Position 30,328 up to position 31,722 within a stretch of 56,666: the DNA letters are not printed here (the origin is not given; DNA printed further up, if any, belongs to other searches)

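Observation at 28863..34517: Copper-handling island: an MbnP/MbnH-type pair next to a multicopper oxidase-ZIP-cytochrome c unit, with no methanobactin or TonB genes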

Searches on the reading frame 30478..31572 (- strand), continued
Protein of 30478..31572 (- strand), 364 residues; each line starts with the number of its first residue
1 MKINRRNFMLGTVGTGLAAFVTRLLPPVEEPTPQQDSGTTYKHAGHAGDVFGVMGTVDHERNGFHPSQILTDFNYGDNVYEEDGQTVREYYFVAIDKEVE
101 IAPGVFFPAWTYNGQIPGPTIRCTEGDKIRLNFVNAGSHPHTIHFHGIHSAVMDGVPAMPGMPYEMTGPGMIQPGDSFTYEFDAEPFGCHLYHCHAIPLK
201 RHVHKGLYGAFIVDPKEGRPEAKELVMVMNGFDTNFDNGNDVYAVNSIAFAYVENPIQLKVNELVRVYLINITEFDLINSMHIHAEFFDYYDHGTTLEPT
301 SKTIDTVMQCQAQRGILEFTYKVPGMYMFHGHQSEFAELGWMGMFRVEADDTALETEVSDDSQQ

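Call 76: search_dna_similar(query=window:30478-31572:-, collection=plasmids, mode=protein, max_evalue=1e-60, max_rows=25)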
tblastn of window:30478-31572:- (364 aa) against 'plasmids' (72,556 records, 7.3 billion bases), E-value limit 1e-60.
Records with a match: 128; places in all: 129; records where one place covers at least 80% of the query: 125.
Best place of each record, by identity: 60-80% 3; <60% 125.
By first word of the organism name: Pseudosulfitobacter 37; Rhodococcus 30; Sinorhizobium 10; Sulfitobacter 6; Shinella 6; Paenarthrobacter 4; Arthrobacter 4; Cytobacillus 3; Deinococcus 2; Leptolyngbya 2; and 18 more.
By predicted mobility (MOB-suite, as given by PLSDB): conjugative 74; non-mobilizable 37; mobilizable 17.
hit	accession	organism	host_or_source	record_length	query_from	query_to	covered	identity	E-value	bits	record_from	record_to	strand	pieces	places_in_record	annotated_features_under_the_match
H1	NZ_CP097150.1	Deinococcus sp. QL22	-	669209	43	362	88%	62.4%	1e-125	404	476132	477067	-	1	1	multicopper oxidase domain-containing protein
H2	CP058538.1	Deinococcus sp. D7000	seawater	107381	22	347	90%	60.1%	4e-124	400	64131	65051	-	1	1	multicopper oxidase domain-containing protein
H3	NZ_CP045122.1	Rubrobacter marinus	single pure culture,marine sediment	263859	44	348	84%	62.0%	2e-109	358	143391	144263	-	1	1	multicopper oxidase domain-containing protein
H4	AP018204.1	Leptolyngbya boryana NIES-2135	-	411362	1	349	96%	53.1%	4e-112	366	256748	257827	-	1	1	multicopper oxidase, types 2 and 3 | zupT: zinc transporter ZupT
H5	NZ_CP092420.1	Leptolyngbya boryana IU 594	-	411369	1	349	96%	53.1%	4e-112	366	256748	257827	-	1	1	multicopper oxidase domain-containing protein | hypothetical protein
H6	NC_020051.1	Gloeocapsa sp. PCC 7428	-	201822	1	349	96%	52.0%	7e-107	351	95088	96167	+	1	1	multicopper oxidase domain-containing protein | metal cation transporter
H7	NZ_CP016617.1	Microvirga ossetica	Vicia alpestris,cell culture,nodules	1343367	3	347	95%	52.6%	5e-112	365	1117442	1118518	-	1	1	none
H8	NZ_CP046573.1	Rhodococcus sp. WAY2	cell culture,bacterial consortium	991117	4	347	95%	52.5%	1e-111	364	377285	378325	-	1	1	multicopper oxidase domain-containing protein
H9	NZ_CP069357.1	Microvirga sp. VF16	Vachellia farnesiana,Cell culture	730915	3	347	95%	52.2%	4e-113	369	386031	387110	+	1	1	multicopper oxidase domain-containing protein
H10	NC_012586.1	Sinorhizobium fredii NGR234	-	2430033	3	347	95%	52.1%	2e-113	370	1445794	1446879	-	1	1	record has no annotation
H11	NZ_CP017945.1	Phyllobacterium zundukense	Oxytropis triphylla,cell culture,root ...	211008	2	347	95%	51.7%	3e-112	366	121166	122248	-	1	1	multicopper oxidase domain-containing protein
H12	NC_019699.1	Chroococcidiopsis thermalis PCC 7203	-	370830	1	349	96%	50.8%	2e-108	355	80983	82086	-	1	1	multicopper oxidase domain-containing protein | hypothetical protein | metal cation transporter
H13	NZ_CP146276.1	Pelagibacterium nitratireducens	whole organism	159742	25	347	89%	54.8%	1e-110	362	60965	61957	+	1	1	multicopper oxidase domain-containing protein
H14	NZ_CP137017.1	Sinorhizobium fredii GR64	Phaseolus vulgaris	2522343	3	347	95%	51.2%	6e-110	360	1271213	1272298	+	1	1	record has no annotation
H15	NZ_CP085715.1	Peribacillus asahii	single cell,soil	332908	2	357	98%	49.6%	2e-98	327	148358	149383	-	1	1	multicopper oxidase domain-containing protein | ZIP family metal transporter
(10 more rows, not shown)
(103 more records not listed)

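Call 77: get_annotated_region(hit=H2, flank=5000)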
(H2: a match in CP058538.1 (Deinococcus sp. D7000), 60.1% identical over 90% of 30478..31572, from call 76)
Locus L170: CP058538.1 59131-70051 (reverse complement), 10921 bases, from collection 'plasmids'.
description: Deinococcus sp. D7000 plasmid p_4, complete sequence
organism: Deinococcus sp. D7000 (NCBI taxid 2755035)
taxonomy: Bacteria; Deinococcota; Deinococci; Deinococcales; Deinococcaceae; Deinococcus; Deinococcus sp. D7000
host: -; source: seawater; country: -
typing (MOB-suite, as given by PLSDB): non-mobilizable
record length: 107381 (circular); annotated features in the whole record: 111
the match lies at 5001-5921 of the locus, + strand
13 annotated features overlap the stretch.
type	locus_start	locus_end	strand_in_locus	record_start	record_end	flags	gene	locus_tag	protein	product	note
CDS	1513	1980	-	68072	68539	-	-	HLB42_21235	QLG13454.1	copper chaperone Copz family protein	-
CDS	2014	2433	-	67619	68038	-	-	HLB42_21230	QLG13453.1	MerR family DNA-binding protein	-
CDS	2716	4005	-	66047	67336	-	-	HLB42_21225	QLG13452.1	Nramp family divalent metal transporter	-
CDS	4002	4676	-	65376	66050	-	-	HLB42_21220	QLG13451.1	metal-dependent transcriptional regulator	-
CDS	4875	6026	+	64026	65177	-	-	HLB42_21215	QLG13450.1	multicopper oxidase domain-containing protein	-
CDS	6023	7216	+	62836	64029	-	-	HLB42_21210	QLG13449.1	metal transporter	-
CDS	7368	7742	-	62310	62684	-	-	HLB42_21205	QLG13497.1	hypothetical protein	-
CDS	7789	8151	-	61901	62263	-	-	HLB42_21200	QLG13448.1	winged helix-turn-helix transcriptional regulator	-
CDS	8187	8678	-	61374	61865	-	-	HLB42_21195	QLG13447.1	isoprenylcysteine carboxylmethyltransferase family protein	-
CDS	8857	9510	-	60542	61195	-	-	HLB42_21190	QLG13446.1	SCO family protein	-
CDS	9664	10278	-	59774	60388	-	-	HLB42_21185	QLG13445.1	cation transporter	-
CDS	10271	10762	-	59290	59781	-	-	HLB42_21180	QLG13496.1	DUF305 domain-containing protein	-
CDS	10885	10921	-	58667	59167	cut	-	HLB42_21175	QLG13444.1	DUF3105 domain-containing protein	-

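Call 78: get_annotated_region(hit=H15, flank=5000)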
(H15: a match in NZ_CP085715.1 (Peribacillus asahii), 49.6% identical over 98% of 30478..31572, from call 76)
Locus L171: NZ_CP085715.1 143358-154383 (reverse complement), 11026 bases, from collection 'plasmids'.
description: Peribacillus asahii strain CK1 plasmid unnamed1, complete sequence
organism: Peribacillus asahii (NCBI taxid 228899)
taxonomy: Bacteria; Bacillota; Bacilli; Bacillales; Bacillaceae; Peribacillus; Peribacillus asahii
host: -; source: single cell,soil; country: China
typing (MOB-suite, as given by PLSDB): non-mobilizable
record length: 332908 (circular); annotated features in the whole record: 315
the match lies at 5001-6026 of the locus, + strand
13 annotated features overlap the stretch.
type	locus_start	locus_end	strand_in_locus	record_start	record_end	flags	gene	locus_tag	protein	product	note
CDS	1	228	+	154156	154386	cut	-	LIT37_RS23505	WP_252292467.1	hypothetical protein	-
CDS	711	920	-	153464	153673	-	-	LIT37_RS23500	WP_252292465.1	hypothetical protein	-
CDS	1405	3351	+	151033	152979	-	-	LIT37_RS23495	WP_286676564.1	LTA synthase family protein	-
CDS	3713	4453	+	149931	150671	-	-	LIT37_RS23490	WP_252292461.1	YwmB family TATA-box binding protein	-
CDS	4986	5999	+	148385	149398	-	-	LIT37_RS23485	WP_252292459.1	multicopper oxidase domain-containing protein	-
CDS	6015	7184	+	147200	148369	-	-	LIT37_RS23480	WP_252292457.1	ZIP family metal transporter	GO:0030001 - metal ion transport [Evidence IEA]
CDS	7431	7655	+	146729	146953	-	-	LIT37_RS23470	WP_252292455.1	helix-turn-helix transcriptional regulator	-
CDS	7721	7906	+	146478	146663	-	tatA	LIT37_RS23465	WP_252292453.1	twin-arginine translocase TatA/TatE family subunit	GO:0015628 - protein secretion by the type II secretion system [Evidence IEA]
CDS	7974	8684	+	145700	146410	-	tatC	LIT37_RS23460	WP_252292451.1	twin-arginine translocase subunit TatC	GO:0015628 - protein secretion by the type II secretion system [Evidence IEA]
CDS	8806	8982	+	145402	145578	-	-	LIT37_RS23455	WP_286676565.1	stalk domain-containing protein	-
CDS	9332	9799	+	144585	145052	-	-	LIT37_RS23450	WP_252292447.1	FAD:protein FMN transferase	GO:0017013 - protein flavinylation [Evidence IEA]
CDS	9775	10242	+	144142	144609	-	-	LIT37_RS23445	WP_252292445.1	FAD:protein FMN transferase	GO:0017013 - protein flavinylation [Evidence IEA]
CDS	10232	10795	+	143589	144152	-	-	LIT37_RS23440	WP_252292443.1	hypothetical protein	-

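Call 79: get_annotated_region(hit=H8, flank=5000)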
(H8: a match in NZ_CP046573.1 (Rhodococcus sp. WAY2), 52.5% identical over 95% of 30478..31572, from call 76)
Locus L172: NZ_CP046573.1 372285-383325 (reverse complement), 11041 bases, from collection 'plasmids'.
description: Rhodococcus sp. WAY2 plasmid pRWAY01, complete sequence
organism: Rhodococcus sp. WAY2 (NCBI taxid 2663121)
taxonomy: Bacteria; Actinomycetota; Actinomycetes; Mycobacteriales; Nocardiaceae; Rhodococcus; Rhodococcus sp. WAY2
host: -; source: cell culture,bacterial consortium; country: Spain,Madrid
typing (MOB-suite, as given by PLSDB): mobilizable; relaxase MOBF,MOBP,MOBP
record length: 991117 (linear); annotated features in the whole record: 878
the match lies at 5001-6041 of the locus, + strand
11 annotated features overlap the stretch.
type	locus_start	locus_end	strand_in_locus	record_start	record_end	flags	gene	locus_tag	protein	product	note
CDS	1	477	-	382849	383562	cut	-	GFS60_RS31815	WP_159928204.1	ParA family protein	-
CDS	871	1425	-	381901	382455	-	-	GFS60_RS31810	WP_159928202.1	hypothetical protein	-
CDS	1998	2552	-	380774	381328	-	-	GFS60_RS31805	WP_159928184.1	hypothetical protein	-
CDS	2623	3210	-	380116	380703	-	-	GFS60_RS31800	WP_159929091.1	hypothetical protein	-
CDS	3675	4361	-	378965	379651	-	-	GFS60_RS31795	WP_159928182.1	M23 family metallopeptidase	GO:0006508 - proteolysis [Evidence IEA]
CDS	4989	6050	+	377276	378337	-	-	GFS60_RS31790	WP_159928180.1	multicopper oxidase domain-containing protein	-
CDS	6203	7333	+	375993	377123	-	-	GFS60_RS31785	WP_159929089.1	ZIP family metal transporter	-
CDS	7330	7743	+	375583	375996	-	-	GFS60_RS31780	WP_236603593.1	Rieske (2Fe-2S) protein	-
CDS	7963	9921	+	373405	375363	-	-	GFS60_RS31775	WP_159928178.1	cytochrome c oxidase assembly protein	-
CDS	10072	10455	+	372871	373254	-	-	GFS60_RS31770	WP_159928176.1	metalloregulator ArsR/SmtB family transcription factor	GO:0006355 - regulation of DNA-templated transcription [Evidence IEA]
CDS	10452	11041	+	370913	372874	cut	-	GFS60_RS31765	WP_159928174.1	cation-translocating P-type ATPase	-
